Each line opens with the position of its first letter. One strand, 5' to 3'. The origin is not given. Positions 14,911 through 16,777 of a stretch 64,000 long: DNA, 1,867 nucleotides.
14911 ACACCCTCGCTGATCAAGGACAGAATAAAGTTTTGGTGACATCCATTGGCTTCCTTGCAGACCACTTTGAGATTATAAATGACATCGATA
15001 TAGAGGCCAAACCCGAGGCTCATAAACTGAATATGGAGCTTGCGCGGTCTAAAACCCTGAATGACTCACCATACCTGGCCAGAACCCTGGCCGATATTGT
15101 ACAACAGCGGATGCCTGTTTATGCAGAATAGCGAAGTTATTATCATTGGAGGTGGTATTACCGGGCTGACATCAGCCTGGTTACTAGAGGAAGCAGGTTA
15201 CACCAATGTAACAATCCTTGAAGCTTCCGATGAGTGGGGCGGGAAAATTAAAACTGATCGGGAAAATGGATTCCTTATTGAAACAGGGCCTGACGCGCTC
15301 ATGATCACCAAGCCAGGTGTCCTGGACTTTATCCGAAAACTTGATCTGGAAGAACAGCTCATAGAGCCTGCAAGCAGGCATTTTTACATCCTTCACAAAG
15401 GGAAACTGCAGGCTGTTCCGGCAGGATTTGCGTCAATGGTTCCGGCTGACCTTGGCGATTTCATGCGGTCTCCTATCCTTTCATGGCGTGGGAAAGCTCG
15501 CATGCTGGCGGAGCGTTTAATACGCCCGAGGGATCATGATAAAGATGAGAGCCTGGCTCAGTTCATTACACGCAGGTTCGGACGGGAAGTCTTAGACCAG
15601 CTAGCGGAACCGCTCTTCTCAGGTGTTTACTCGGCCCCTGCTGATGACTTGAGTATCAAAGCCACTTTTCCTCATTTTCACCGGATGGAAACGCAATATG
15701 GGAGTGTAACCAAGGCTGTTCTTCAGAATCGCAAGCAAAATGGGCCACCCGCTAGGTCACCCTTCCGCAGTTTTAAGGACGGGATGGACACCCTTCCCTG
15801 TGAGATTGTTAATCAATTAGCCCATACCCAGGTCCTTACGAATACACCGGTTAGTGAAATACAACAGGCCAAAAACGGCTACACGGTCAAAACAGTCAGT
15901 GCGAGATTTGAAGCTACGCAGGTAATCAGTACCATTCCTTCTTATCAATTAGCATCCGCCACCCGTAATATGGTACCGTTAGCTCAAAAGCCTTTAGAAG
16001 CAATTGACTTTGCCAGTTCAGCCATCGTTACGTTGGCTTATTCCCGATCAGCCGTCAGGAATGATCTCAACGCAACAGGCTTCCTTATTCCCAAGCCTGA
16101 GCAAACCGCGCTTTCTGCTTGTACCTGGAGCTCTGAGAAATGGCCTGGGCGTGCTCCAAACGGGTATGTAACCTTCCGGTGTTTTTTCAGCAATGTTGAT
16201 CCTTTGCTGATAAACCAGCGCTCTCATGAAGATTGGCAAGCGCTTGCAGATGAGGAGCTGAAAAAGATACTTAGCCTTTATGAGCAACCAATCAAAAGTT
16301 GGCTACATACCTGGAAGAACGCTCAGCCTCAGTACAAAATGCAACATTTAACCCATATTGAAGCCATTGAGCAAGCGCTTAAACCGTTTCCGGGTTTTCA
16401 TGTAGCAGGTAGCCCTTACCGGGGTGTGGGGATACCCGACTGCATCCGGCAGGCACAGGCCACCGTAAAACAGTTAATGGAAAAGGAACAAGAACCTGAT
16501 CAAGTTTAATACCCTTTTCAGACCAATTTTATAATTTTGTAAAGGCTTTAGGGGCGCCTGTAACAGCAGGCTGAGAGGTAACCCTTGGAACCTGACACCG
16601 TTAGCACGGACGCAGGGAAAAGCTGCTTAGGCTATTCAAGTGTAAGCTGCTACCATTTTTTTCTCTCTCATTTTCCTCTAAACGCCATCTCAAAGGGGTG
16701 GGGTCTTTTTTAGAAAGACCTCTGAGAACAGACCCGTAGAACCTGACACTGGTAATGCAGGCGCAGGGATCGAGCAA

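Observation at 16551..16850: Tandem pair of complete TPP riboswitch aptamers ahead of a TonB-dependent receptor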

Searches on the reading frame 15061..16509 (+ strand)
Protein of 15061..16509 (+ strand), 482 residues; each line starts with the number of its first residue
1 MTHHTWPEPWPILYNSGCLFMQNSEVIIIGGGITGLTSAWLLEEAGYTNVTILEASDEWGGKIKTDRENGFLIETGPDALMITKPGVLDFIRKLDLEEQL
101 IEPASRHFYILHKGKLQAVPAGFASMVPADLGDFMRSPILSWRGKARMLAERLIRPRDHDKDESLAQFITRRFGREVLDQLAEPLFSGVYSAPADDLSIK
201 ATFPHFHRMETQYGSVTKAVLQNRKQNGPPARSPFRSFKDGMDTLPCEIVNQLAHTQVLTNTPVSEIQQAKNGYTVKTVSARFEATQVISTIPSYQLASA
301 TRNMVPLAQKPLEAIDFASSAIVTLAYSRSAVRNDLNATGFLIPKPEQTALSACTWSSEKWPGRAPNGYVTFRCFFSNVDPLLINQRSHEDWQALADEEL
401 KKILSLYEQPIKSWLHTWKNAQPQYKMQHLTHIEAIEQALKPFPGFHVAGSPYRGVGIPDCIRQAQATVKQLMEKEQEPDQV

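Call 7: search_protein_families(library=pfam, proteins=[window:15061-16509:+])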
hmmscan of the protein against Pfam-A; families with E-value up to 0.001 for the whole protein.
window:15061-16509:+ (482 aa): 8 families
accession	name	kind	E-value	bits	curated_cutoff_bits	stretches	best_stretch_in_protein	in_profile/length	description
PF01593.30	Amino_oxidase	-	7.8e-60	203.8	19.8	1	33-471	1-441/443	Flavin containing amine oxidoreductase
PF13450.12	NAD_binding_8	-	5.2e-12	46.3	21.9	1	28-94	1-68/68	NAD(P)-binding Rossmann-like domain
PF01266.30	DAO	-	4.8e-09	36.6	27.9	1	26-60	2-35/353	FAD dependent oxidoreductase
PF13738.12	Pyr_redox_3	-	3.9e-07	30.1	30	0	253-297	93-137/305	Pyridine nucleotide-disulphide oxidoreductase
PF00890.30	FAD_binding_2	-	0.0007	19.3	20.4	0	26-62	2-37/414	FAD binding domain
PF01494.25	FAD_binding_3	-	0.0007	19.3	22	0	24-54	2-31/349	FAD binding domain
PF07992.20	Pyr_redox_2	-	0.00074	19.5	26.1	0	24-59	143-177/291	Pyridine nucleotide-disulphide oxidoreductase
PF03486.20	HI0933_like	-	0.00099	19.1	50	0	25-64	2-40/244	HI0933-like protein Rossmann domain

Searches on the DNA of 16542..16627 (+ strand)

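Call 49: build_rna_model(alignment_id=A3, structure=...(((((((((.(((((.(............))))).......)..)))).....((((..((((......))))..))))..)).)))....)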
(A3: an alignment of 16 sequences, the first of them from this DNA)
Model R1 built from alignment A3 (16 sequences, 94 columns); structure: as given.
model positions 92; base pairs 23; branch points 1; effective number of sequences 2.27; information 0.62 bits per position. Calibrated on 0.2 Mb of random sequence (short: E-values are rough).
structure used (alignment columns):
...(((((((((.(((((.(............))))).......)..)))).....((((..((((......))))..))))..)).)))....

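Call 50: search_with_rna_model(model_id=R1, sources=[window, L001, L002, L003, L004, L005, L006, L007, L008, L009, L010, L011, L012, L013, L014, L015, L016, L017, L018, L019, L020, L021, L022, L023, L024, L025, L026, L027, L028, L029, L030, L031, L032, L033, L034, L035, L036, L037, L038, L039, L040, L041, L042, L043, L044, L045, L046, L047, L048, L049, L050, L051, L052, L053, L054, L055, L056, L057, L058, L059, L060, L061, L062, L063, L064, L065, L066, L067, L068, L069, L070, L071, L072, L073, L074, L075, L076, L077, L078, L079, L080, L081, L082, L083, L084, L085, L086, L087, L088, L089, L090, L091, L092, L093, L094, L095, L096, L097, L098, L099], max_evalue=0.01)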
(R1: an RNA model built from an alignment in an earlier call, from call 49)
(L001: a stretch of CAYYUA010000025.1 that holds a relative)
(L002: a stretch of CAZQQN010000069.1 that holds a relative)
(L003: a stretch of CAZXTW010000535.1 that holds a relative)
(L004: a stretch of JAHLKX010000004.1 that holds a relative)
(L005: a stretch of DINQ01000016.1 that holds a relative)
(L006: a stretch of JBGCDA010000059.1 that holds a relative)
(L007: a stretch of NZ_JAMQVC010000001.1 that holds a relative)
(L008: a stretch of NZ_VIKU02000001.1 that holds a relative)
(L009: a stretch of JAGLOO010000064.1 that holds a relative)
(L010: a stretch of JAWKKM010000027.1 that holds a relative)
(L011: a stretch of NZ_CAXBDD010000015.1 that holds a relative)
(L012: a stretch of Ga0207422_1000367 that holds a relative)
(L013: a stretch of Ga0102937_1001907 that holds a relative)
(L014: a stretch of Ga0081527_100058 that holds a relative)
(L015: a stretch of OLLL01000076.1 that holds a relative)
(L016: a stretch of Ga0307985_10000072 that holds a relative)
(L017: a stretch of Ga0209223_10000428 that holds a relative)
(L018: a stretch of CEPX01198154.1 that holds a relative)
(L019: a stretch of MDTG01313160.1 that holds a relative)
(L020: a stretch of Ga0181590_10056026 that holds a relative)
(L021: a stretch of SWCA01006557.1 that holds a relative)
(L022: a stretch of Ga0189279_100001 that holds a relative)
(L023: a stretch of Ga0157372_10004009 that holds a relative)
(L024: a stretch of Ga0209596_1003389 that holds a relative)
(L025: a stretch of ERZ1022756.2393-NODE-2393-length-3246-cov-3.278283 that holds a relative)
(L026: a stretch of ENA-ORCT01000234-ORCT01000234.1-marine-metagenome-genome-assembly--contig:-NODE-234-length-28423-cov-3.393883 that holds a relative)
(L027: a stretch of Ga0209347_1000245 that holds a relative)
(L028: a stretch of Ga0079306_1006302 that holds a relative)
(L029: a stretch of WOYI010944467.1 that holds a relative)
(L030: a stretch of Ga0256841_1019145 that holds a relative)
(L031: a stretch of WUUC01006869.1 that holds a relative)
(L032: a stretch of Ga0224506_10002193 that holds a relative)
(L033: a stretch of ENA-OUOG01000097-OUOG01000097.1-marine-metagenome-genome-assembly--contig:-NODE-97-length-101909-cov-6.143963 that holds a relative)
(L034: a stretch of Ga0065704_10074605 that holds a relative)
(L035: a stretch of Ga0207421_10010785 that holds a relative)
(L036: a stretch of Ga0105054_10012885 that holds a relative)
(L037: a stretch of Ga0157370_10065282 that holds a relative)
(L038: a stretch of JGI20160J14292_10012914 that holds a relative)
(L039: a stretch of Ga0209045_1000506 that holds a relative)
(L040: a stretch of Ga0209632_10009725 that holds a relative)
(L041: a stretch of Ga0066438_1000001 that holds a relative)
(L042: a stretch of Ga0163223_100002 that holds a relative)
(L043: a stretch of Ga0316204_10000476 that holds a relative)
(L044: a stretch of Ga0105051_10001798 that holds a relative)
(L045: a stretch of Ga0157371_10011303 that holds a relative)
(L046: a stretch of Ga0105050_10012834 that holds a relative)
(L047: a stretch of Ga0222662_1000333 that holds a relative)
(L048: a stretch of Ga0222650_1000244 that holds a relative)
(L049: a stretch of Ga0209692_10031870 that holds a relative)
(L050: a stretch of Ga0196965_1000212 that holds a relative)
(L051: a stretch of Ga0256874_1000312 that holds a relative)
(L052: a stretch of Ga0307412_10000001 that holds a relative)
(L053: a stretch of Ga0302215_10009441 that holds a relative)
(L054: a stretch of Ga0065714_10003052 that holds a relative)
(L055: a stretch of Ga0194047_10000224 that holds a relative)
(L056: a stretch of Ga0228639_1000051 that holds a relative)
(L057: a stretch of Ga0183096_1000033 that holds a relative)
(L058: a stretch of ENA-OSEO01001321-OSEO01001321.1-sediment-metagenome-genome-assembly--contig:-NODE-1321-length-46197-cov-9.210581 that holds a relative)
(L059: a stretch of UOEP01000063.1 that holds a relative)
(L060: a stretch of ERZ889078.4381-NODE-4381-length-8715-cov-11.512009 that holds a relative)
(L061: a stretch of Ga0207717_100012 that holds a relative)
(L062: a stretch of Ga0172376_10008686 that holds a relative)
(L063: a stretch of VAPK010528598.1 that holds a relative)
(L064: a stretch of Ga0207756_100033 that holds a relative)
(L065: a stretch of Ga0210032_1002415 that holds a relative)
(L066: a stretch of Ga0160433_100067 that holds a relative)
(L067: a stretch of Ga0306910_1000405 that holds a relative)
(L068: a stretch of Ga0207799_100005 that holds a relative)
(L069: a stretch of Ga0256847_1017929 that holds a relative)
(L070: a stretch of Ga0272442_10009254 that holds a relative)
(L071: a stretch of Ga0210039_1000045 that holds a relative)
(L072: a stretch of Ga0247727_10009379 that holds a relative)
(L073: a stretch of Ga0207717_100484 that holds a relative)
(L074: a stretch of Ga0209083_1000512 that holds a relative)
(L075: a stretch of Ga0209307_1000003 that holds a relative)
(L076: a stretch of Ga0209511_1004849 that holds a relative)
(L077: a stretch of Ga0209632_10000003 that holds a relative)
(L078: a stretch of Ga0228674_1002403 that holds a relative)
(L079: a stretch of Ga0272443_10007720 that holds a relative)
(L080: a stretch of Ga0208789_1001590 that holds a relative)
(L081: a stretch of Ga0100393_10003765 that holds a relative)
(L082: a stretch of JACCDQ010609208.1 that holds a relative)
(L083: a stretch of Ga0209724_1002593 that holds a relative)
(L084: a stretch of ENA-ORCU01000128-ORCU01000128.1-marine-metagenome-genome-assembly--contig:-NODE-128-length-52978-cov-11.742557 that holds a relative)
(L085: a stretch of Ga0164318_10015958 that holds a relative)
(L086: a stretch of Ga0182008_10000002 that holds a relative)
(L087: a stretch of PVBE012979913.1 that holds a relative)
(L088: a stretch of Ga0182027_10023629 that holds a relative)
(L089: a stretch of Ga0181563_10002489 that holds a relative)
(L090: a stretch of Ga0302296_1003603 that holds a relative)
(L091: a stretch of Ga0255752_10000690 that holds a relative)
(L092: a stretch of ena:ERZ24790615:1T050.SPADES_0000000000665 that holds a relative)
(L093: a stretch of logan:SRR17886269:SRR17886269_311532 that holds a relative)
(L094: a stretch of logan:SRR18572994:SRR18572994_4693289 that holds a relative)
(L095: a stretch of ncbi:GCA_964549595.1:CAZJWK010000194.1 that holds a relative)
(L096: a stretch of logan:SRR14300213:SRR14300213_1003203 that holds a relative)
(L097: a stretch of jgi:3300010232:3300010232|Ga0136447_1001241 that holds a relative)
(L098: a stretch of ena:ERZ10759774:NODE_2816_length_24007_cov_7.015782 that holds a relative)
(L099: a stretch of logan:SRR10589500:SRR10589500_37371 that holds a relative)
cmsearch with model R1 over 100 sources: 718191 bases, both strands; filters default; matches with E-value up to 0.01: 103.
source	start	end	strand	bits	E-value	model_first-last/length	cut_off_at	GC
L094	117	208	+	90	6.1e-21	1-92/92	no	0.55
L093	81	170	+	86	6.8e-20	1-92/92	no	0.59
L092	2613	2698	+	84.4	1.9e-19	1-92/92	no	0.62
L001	3564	3649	+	83.8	2.6e-19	1-92/92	no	0.59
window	16542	16627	+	83.1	4.2e-19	1-92/92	no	0.57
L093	223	313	+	80.8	1.6e-18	1-92/92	no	0.49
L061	2304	2395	+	77.5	1.3e-17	1-92/92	no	0.48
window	16686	16778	+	77.2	1.5e-17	1-92/92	no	0.52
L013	2315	2406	+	75.1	5.5e-17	1-92/92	no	0.53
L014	2257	2348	+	75.1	5.5e-17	1-92/92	no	0.53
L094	293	381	+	73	1.9e-16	1-92/92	no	0.55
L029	2357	2446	+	72.3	2.9e-16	1-92/92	no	0.5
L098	760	839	+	71.9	3.9e-16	1-92/92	no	0.54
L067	2219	2308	+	71.2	5.8e-16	1-92/92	no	0.53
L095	234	324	+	71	6.4e-16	1-92/92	no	0.54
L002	269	356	+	70.9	7e-16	1-92/92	no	0.57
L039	2305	2390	+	70.7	7.8e-16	1-92/92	no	0.49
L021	2355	2441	+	68.8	2.5e-15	1-92/92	no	0.52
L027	2354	2440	+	68.3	3.4e-15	1-92/92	no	0.53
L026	2315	2401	+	68.3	3.5e-15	1-92/92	no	0.53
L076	2349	2435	+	67.9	4.4e-15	1-92/92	no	0.52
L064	2298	2383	+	67.8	4.7e-15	1-92/92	no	0.58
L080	2349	2435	+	67.7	4.9e-15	1-92/92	no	0.55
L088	2347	2433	+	67.7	4.9e-15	1-92/92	no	0.55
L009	3847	3932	+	67.6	5.2e-15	1-92/92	no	0.49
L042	2348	2435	+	67.3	6.4e-15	1-92/92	no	0.49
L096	61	163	+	66.7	9.2e-15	1-92/92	no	0.47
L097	2806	2908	+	66.7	9.2e-15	1-92/92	no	0.47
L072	1729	1815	+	65.7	1.7e-14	1-92/92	no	0.48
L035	2296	2381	+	65.7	1.7e-14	1-92/92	no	0.57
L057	2349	2441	+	65.6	1.7e-14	1-92/92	no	0.52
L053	988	1074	+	65.6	1.8e-14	1-92/92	no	0.51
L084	2272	2359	+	63.6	6e-14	1-92/92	no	0.52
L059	2367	2453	+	62.7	1.1e-13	1-92/92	no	0.47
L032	2299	2384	+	62.5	1.2e-13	1-92/92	no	0.48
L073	2273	2360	+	61.8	1.8e-13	1-92/92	no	0.52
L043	2331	2438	+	61.8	1.8e-13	1-92/92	no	0.44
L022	2340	2443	+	60.8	3.3e-13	1-92/92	no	0.46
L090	2350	2452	+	60.7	3.6e-13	1-92/92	no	0.51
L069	1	81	+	59.9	5.6e-13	7-92/92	5'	0.48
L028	1691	1793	+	59.4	7.8e-13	1-92/92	no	0.54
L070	2344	2431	+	59.4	7.9e-13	1-92/92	no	0.53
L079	2323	2410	+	59.3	8.3e-13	1-92/92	no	0.48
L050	2336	2420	+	58.9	1.1e-12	1-92/92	no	0.52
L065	1444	1531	+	58.5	1.4e-12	1-92/92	no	0.47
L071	2345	2432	+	58.5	1.4e-12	1-92/92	no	0.47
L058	2362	2449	+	58.2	1.6e-12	1-92/92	no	0.5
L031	1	77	+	57.9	2e-12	11-92/92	5'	0.48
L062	591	674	+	57.7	2.2e-12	1-92/92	no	0.51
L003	638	724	+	57.7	2.2e-12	1-92/92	no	0.52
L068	2363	2450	+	57.3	2.8e-12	1-92/92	no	0.51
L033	2337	2439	+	57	3.4e-12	1-92/92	no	0.46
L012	2335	2438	+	56.7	4.1e-12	1-92/92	no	0.41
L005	3788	3891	+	55.9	6.9e-12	1-92/92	no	0.49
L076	2182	2267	+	55.7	7.4e-12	1-92/92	no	0.45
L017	2347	2434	+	55.7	7.4e-12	1-92/92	no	0.42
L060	2334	2416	+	55.2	1e-11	1-92/92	no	0.48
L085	261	347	+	55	1.1e-11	1-92/92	no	0.46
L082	2333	2421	+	55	1.1e-11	1-92/92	no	0.48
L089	1519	1603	+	54.5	1.6e-11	1-92/92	no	0.49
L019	2332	2435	+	54.2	1.9e-11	1-92/92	no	0.49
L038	2167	2250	+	53.3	3.2e-11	1-92/92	no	0.48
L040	1462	1545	+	53.3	3.2e-11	1-92/92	no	0.48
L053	851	935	+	53.2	3.4e-11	1-92/92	no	0.46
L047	2410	2493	+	53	4e-11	1-92/92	no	0.48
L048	2410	2493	+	53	4e-11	1-92/92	no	0.48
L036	1237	1320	+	52.6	4.9e-11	1-92/92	no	0.49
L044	2413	2496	+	52.6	4.9e-11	1-92/92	no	0.49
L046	847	930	+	52.6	4.9e-11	1-92/92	no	0.49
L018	2320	2425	+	52.3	6e-11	1-92/92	no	0.48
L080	2174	2258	+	52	7.1e-11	1-92/92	no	0.46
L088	2173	2258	+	50.2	2.1e-10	1-92/92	no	0.43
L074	2350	2434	+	50.2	2.2e-10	1-92/92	no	0.47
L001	3825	3929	+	49.9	2.7e-10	1-92/92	no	0.48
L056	2353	2441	+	48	8.1e-10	1-92/92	no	0.52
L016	2244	2322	+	47.9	8.8e-10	1-92/92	no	0.44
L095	53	135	+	46.2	2.4e-09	1-92/92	no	0.55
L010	3744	3876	+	46.1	2.6e-09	1-92/92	no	0.39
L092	2876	2969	+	46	2.8e-09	1-92/92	no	0.47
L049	352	434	+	45.6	3.6e-09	1-92/92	no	0.47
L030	17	95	+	45.5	3.8e-09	1-92/92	no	0.43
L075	2360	2446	+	44.4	7.3e-09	1-92/92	no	0.47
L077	2360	2446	+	44.4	7.3e-09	1-92/92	no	0.47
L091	2306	2392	+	44.2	8.5e-09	1-92/92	no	0.48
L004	3822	3917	+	43.9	1e-08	1-92/92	no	0.5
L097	2599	2674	+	43.2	1.5e-08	1-92/92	no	0.5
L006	3865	3960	+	41.6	4.2e-08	1-92/92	no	0.44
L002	84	178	+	40.4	8.7e-08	1-92/92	no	0.51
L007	3769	3890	+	38.4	3e-07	1-92/92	no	0.33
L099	299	388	+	36.3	1e-06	1-92/92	no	0.52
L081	2221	2346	+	35.4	1.8e-06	1-92/92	no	0.36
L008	3737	3856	+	35.2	2e-06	1-92/92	no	0.54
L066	2326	2381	+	27.5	0.00023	1-92/92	no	0.43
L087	2295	2423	+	27.3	0.00026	1-92/92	no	0.5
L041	2290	2378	+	26.6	0.00039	1-92/92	no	0.36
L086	2316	2437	+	25.8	0.00065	1-92/92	no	0.41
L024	2294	2402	+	25.8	0.00066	1-92/92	no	0.36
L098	928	995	+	25.8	0.00066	1-92/92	no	0.54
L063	1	41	+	25.7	0.00069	52-92/92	5'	0.51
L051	2317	2402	+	23.1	0.0033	1-92/92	no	0.38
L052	2317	2402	+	23.1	0.0033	1-92/92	no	0.38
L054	2317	2402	+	23.1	0.0033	1-92/92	no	0.38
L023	855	930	+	22.5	0.0048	1-92/92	no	0.46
